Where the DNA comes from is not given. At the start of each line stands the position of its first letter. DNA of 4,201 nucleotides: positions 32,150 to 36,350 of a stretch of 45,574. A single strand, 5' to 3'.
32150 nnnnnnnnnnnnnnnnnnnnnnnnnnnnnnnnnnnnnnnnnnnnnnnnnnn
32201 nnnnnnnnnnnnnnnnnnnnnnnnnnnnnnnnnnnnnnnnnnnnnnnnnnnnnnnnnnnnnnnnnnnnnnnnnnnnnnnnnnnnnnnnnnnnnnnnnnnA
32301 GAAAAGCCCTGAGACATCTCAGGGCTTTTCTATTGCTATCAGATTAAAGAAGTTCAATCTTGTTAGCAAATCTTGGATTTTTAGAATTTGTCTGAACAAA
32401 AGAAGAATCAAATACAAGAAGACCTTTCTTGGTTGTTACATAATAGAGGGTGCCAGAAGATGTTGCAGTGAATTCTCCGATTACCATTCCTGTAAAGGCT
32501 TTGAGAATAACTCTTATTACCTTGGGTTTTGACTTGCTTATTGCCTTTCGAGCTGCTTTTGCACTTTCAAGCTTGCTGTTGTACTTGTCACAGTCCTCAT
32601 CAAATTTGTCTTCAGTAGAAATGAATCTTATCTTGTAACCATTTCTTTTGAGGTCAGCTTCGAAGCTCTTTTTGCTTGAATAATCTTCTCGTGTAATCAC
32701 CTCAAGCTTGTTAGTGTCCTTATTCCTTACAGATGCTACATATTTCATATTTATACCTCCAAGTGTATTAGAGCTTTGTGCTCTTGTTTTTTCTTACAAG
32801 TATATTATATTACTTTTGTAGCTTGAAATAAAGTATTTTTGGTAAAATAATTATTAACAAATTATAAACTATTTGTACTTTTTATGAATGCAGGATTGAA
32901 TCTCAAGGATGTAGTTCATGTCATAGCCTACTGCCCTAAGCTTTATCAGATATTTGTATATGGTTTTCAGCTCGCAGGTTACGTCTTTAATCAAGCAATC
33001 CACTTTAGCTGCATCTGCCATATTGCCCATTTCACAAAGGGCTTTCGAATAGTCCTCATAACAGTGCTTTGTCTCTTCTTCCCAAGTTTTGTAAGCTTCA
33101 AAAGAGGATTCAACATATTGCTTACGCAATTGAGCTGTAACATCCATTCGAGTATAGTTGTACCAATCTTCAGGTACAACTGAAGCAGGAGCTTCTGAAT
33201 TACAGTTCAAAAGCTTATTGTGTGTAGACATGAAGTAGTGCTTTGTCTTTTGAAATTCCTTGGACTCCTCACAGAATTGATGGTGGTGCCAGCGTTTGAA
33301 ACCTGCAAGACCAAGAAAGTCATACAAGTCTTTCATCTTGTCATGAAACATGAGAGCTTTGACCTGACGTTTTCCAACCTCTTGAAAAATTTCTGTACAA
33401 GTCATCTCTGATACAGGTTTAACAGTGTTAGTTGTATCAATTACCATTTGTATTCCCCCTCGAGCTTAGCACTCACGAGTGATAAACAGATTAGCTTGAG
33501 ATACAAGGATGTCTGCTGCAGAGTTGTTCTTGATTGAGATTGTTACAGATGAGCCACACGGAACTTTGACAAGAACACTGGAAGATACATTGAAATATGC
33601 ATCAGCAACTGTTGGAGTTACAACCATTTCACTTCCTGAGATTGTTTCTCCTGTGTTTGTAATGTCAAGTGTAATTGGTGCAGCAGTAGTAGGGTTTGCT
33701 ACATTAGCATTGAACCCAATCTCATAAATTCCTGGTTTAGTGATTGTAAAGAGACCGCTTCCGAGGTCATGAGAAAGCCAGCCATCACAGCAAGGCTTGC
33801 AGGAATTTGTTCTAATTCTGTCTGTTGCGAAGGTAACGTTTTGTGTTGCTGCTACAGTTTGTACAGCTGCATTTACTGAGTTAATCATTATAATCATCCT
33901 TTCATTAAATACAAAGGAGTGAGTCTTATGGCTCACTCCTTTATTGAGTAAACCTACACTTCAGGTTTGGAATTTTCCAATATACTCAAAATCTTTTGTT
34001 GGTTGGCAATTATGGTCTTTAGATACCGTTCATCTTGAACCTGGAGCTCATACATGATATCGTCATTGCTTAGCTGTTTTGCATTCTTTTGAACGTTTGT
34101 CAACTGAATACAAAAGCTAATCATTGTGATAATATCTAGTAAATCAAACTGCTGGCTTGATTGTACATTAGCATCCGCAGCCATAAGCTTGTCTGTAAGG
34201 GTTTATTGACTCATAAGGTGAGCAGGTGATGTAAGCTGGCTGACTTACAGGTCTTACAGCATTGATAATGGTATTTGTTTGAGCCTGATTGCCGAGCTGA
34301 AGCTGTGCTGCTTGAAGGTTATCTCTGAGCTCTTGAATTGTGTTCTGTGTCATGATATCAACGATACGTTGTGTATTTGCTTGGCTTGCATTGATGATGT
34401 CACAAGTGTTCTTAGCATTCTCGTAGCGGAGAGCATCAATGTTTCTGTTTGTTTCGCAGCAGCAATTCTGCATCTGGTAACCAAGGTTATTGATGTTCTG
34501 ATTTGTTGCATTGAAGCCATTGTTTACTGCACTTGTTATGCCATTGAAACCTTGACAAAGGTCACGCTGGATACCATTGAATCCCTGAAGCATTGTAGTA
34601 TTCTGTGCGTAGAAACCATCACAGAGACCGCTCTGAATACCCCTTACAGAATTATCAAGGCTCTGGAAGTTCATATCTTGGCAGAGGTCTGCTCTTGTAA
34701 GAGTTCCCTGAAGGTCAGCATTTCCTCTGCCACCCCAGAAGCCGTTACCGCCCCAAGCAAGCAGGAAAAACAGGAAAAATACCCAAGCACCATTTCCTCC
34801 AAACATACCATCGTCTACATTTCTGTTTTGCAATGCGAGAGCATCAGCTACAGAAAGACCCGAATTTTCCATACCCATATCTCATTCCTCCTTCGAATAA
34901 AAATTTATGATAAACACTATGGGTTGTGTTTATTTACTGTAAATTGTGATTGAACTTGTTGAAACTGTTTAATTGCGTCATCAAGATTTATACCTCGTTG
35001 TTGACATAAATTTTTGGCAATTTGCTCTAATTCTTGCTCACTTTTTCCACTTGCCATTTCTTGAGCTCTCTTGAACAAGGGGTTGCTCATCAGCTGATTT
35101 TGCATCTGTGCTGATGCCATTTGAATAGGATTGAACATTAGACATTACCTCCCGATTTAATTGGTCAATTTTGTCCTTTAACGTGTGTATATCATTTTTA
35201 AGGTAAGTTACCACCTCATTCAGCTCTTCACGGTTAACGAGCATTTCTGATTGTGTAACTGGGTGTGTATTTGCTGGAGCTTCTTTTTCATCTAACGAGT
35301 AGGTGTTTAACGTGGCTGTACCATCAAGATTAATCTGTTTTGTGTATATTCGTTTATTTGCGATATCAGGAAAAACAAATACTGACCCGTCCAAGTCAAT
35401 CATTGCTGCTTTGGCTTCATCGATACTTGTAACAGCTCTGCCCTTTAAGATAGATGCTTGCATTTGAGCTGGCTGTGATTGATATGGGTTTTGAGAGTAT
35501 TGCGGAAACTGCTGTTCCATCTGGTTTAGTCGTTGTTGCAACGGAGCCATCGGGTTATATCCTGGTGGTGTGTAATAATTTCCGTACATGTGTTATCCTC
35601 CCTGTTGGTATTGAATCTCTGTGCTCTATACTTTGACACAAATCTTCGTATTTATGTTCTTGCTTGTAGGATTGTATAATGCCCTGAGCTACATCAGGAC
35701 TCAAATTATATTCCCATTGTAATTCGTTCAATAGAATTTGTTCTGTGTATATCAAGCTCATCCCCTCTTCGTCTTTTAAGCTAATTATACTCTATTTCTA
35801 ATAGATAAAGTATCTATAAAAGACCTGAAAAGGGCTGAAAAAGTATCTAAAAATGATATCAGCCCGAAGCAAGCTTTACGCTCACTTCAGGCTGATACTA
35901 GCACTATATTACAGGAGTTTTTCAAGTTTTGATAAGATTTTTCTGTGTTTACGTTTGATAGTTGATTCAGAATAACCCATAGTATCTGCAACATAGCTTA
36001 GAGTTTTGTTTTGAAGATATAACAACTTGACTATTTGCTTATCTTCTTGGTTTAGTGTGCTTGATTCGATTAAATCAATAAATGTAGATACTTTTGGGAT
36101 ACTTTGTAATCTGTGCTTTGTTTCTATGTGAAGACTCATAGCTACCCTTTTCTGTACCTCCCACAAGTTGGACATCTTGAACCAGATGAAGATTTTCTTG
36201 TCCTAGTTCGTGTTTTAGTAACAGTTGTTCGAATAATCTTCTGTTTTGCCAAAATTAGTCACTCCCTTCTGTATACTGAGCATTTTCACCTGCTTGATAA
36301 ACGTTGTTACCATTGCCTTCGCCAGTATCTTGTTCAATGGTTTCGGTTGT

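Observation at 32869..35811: Self-contained 7-gene operon of Cys-, Gln- and Asn-rich orphan proteins, including a C1q/BclA-C-like domain, in moron position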

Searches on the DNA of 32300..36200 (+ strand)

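Call 10: search_dna_similar(query=window:32300-36200:+, collection=phages, mode=distant)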
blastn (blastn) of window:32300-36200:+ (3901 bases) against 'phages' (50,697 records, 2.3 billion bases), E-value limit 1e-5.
Records with a match: 4; places in all: 4; records where one place covers at least 80% of the query: 0.
Best place of each record, by identity: 60-80% 4.
By first word of the organism name: Dulem 2; Bacteriophage 1; bajarodcaudo 1.
By host as written in the record: - 2; Varecia variegata 1; Propithecus coquereli 1.
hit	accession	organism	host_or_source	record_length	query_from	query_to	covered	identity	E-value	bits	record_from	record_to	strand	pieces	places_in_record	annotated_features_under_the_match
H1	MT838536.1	Bacteriophage sp.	human fecal samples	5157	2098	2502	10%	67.2%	9e-28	133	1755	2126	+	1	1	record has no annotation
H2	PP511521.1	Dulem virus 36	Varecia variegata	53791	2299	3148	6%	73.5%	9e-9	140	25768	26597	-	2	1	hypothetical protein (x3)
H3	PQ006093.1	bajarodcaudo virus 2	Neotoma bryanti feces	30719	2044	2190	4%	73.0%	5e-12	81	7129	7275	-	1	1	hypothetical protein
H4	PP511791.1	Dulem virus 39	Propithecus coquereli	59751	2084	2186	3%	79.6%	3e-15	92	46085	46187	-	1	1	hypothetical protein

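Call 11: get_annotated_region(hit=H2, flank=8000)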
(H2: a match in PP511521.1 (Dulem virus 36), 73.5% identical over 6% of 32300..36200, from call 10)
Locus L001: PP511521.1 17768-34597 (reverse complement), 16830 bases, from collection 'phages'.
description: Dulem virus 36 isolate Duke_24FS_3, complete genome.
organism: Dulem virus 36 (NCBI taxid 3145754)
taxonomy: Viruses; Duplodnaviria; Heunggongvirae; Uroviricota; Caudoviricetes
host: Varecia variegata; source: feces; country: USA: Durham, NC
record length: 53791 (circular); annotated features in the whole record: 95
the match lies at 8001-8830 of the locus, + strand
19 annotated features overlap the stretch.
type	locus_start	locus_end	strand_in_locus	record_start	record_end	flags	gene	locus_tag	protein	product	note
CDS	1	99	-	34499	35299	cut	-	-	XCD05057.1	hypothetical protein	-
CDS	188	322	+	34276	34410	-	-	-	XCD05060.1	hypothetical protein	-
CDS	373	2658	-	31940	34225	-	-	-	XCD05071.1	polymerase/primase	-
CDS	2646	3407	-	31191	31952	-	-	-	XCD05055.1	hypothetical protein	-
CDS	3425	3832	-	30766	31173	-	-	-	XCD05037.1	hypothetical protein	-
CDS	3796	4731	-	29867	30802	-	-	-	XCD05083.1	toprim-like protein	-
CDS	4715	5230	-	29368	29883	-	-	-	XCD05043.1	hypothetical protein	-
CDS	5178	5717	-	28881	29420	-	-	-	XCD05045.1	hypothetical protein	-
CDS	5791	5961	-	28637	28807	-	-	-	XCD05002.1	hypothetical protein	-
CDS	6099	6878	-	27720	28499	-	-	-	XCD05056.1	hypothetical protein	-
CDS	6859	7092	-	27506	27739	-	-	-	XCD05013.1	hypothetical protein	-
CDS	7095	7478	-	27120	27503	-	-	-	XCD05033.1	hypothetical protein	-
CDS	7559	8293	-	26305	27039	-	-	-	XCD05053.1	hypothetical protein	-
CDS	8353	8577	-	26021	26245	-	-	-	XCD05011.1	hypothetical protein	-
CDS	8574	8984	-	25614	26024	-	-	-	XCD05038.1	hypothetical protein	-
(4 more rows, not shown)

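Call 12: get_annotated_region(hit=H4, flank=8000)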
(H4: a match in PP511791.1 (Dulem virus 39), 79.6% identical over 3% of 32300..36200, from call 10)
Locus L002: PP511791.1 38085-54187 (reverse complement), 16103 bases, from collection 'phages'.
description: Dulem virus 39 isolate Duke_28FS_1, complete genome.
organism: Dulem virus 39 (NCBI taxid 3145757)
taxonomy: Viruses; Duplodnaviria; Heunggongvirae; Uroviricota; Caudoviricetes
host: Propithecus coquereli; source: feces; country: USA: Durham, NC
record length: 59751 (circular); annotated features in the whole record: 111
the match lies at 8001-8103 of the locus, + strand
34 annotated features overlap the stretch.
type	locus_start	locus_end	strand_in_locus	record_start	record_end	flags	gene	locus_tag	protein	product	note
CDS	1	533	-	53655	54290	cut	-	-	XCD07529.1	hypothetical protein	-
CDS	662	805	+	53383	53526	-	-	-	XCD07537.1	hypothetical protein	-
CDS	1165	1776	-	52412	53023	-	-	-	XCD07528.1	hypothetical protein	-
CDS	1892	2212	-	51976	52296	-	-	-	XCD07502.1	hypothetical protein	-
CDS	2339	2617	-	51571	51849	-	-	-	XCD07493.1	hypothetical protein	-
CDS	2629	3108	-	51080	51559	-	-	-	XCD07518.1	hypothetical protein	-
CDS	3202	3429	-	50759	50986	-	-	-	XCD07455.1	Cro/C1-type HTH DNA-binding domain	-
CDS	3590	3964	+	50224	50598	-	-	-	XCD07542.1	hypothetical protein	-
CDS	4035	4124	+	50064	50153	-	-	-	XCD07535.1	hypothetical protein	-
CDS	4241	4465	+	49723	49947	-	-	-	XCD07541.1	hypothetical protein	-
CDS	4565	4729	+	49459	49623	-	-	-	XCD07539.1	hypothetical protein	-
CDS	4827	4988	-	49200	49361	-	-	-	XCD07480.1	hypothetical protein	-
CDS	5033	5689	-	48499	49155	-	-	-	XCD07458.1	hypothetical protein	Domain of unknown function (DUF4417)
CDS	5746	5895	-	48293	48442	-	-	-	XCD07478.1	hypothetical protein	-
CDS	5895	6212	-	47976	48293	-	-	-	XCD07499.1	hypothetical protein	-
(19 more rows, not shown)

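Call 13: get_annotated_region(hit=H3, flank=8000)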
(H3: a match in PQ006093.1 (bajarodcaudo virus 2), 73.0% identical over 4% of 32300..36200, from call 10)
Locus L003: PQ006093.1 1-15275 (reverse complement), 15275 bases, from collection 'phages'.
description: Bajarodcaudo virus 2 isolate BGG_06_2, complete genome.
organism: bajarodcaudo virus 2 (NCBI taxid 3342781)
taxonomy: Viruses; Duplodnaviria; Heunggongvirae; Uroviricota; Caudoviricetes
host: -; source: Neotoma bryanti feces; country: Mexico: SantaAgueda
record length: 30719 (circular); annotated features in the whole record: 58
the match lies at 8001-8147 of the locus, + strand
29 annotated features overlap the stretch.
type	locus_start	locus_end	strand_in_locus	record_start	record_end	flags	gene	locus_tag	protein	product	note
CDS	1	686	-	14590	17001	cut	-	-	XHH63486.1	tail tape measure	-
CDS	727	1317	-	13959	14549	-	-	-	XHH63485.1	hypothetical protein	Gp15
CDS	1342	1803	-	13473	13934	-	-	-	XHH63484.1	hypothetical protein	-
CDS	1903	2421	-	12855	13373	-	-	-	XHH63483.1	hypothetical protein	-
CDS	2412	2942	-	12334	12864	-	-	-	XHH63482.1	hypothetical protein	-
CDS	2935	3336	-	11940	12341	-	-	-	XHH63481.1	minor capsid protein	-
CDS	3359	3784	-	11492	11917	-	-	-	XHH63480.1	hypothetical protein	-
CDS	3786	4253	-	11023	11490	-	-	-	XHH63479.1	head tail connector protein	-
CDS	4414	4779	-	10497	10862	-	-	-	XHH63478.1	hypothetical protein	-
CDS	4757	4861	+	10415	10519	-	-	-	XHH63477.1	hypothetical protein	-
CDS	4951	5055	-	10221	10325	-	-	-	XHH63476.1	hypothetical protein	-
CDS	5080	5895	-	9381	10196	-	-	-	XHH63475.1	major capsid protein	-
CDS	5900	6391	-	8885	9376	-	-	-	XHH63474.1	hypothetical protein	-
CDS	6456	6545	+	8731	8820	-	-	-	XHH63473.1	hypothetical protein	-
CDS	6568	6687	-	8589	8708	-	-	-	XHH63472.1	hypothetical protein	-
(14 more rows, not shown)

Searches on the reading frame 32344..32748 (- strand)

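Call 8: search_protein_families(library=pfam, proteins=[window:32344-32748:-], max_evalue=1)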
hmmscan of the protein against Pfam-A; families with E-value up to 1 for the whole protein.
window:32344-32748:- (134 aa): 0 families

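Call 9: search_protein_families(library=phrogs, proteins=[window:32344-32748:-], max_evalue=0.1)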
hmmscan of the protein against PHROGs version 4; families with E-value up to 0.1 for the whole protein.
window:32344-32748:- (134 aa): 2 families
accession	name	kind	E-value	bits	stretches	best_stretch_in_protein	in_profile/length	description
phrog_25670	-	unknown function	0.016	16.4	1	83-120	23-60/71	-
phrog_30084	-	unknown function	0.028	15.2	0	41-81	22-61/69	-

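Call 22: search_protein_families(library=ncbifam, proteins=[window:32344-32748:-], max_evalue=1)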
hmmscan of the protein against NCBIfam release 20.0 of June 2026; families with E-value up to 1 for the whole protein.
window:32344-32748:- (134 aa): 2 families
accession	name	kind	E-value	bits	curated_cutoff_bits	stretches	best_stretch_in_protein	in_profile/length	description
NF040782.1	PG_glutam_Chrys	equivalog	0.017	14.4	250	1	86-128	264-304/321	protein-glutamine glutaminase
TIGR04109.1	heme_ox_HugZ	equivalog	0.061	12.8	240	1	10-67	139-197/243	HugZ family heme oxygenase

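Call 71: search_protein_families(library=padloc, proteins=[window:32344-32748:-], max_evalue=0.1)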
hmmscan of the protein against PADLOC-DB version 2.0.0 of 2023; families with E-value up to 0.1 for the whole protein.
window:32344-32748:- (134 aa): 0 families

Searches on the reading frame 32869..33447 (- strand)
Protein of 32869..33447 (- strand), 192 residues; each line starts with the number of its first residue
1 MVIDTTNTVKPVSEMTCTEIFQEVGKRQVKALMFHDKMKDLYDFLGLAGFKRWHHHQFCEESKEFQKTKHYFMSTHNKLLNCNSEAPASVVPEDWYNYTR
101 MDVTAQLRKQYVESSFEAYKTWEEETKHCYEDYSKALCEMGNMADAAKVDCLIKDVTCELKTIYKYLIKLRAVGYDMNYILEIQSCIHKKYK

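Call 8: search_protein_families(library=pfam, proteins=[window:32869-33447:-], max_evalue=1)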
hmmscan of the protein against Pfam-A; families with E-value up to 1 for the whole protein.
window:32869-33447:- (192 aa): 2 families
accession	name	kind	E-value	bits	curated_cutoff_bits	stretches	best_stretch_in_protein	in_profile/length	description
PF17580.7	GBR_NSP5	-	0.14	12.5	25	1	126-165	49-89/176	Group B Rotavirus Non-structural protein 5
PF16033.10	DUF4789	-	0.21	12.5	27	1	122-159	29-68/101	Domain of unknown function (DUF4789)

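Call 9: search_protein_families(library=phrogs, proteins=[window:32869-33447:-], max_evalue=0.1)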
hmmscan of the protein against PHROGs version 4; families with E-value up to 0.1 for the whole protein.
window:32869-33447:- (192 aa): 3 families
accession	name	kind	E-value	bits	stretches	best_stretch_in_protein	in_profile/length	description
phrog_17879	-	unknown function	3.9e-06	27.7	1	26-192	20-169/175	-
phrog_3343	-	unknown function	0.0031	18.4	1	115-188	29-100/158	-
phrog_11728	-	unknown function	0.035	15.9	1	110-176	31-95/103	-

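Call 22: search_protein_families(library=ncbifam, proteins=[window:32869-33447:-], max_evalue=1)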
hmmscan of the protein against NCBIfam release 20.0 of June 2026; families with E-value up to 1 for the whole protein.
window:32869-33447:- (192 aa): 0 families

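Call 46: search_solved_structures(query=A4, max_evalue=10, show_alignments=3)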
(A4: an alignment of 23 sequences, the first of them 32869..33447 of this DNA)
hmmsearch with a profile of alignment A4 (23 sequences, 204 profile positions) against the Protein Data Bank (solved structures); distinct sequences matched with E-value up to 10: 24.
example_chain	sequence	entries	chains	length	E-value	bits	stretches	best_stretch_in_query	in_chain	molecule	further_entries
3kx9_A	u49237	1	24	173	0.00069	22.4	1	34-96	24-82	Ferritin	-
1s3q_A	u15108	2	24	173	0.001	21.9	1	34-96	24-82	ferritin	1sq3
5v5k_A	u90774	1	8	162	0.0015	21.3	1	35-73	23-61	Ferritin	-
7dyb_H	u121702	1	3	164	0.021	17.6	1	36-101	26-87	Ferritin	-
7dl5_H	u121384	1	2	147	0.023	17.5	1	36-130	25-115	Ferritin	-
5ls9_A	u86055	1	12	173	0.023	17.4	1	34-73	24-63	Ferritin, putative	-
7dy8_H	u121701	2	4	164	0.024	17.4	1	36-101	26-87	Ferritin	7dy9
7xa1_A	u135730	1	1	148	0.024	17.4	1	36-119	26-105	Ferritin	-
7xa0_A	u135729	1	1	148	0.025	17.3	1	36-117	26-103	Ferritin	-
7xa2_A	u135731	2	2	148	0.029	17.1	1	36-125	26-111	Ferritin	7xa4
7ohf_A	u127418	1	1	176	0.05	16.3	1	38-118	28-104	Ferritin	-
2x17_0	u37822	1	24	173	0.061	16.1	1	38-118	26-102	PUTATIVE FERRITIN HOMOLOG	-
2jd6_0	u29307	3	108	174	0.061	16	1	38-118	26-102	FERRITIN HOMOLOG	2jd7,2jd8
1z4a_A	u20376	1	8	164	0.068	15.9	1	36-131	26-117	ferritin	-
6txh_A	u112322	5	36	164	0.07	15.9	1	36-131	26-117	Ferritin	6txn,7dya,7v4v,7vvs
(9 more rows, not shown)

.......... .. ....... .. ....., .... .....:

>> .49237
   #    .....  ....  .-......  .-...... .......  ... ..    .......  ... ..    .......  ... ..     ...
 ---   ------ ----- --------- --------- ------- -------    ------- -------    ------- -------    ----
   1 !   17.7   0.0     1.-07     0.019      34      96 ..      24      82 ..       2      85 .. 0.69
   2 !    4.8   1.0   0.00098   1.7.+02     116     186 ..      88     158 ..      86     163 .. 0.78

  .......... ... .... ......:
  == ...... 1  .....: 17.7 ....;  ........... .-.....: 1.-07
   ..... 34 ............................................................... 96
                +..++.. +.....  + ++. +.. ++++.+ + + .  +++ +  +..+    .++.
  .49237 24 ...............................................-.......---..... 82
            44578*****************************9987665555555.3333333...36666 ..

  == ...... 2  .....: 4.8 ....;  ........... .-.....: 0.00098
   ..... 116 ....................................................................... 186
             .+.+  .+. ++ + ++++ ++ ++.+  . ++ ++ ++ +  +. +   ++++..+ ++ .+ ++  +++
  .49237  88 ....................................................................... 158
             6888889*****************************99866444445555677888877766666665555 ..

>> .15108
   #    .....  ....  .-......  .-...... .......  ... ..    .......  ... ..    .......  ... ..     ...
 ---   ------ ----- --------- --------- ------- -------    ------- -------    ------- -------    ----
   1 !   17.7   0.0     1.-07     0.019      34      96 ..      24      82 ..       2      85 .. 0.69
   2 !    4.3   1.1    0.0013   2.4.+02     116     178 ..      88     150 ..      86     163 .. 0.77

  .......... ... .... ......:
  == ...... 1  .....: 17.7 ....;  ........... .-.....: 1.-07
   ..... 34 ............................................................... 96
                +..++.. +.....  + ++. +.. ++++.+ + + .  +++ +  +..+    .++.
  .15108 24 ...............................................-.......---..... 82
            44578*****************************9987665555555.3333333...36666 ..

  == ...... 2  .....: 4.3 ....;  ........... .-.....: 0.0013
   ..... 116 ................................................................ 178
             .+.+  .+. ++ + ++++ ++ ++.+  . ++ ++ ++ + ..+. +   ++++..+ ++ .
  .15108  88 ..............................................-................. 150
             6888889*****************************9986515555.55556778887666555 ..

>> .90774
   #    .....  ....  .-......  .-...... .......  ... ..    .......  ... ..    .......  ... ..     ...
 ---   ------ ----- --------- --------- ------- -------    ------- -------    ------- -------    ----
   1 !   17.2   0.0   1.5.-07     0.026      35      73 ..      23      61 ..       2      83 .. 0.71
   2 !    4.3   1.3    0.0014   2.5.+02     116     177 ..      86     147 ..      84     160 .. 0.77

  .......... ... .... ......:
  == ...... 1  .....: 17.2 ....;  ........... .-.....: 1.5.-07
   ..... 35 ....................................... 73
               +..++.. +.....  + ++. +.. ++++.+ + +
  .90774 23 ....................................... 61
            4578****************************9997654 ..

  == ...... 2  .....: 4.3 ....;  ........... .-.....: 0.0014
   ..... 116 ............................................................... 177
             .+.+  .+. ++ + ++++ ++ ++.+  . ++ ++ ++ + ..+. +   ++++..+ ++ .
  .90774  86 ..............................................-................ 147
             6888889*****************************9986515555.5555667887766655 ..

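Call 71: search_protein_families(library=padloc, proteins=[window:32869-33447:-], max_evalue=0.1)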
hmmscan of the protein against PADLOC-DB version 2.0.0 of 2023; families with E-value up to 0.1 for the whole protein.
window:32869-33447:- (192 aa): 0 families
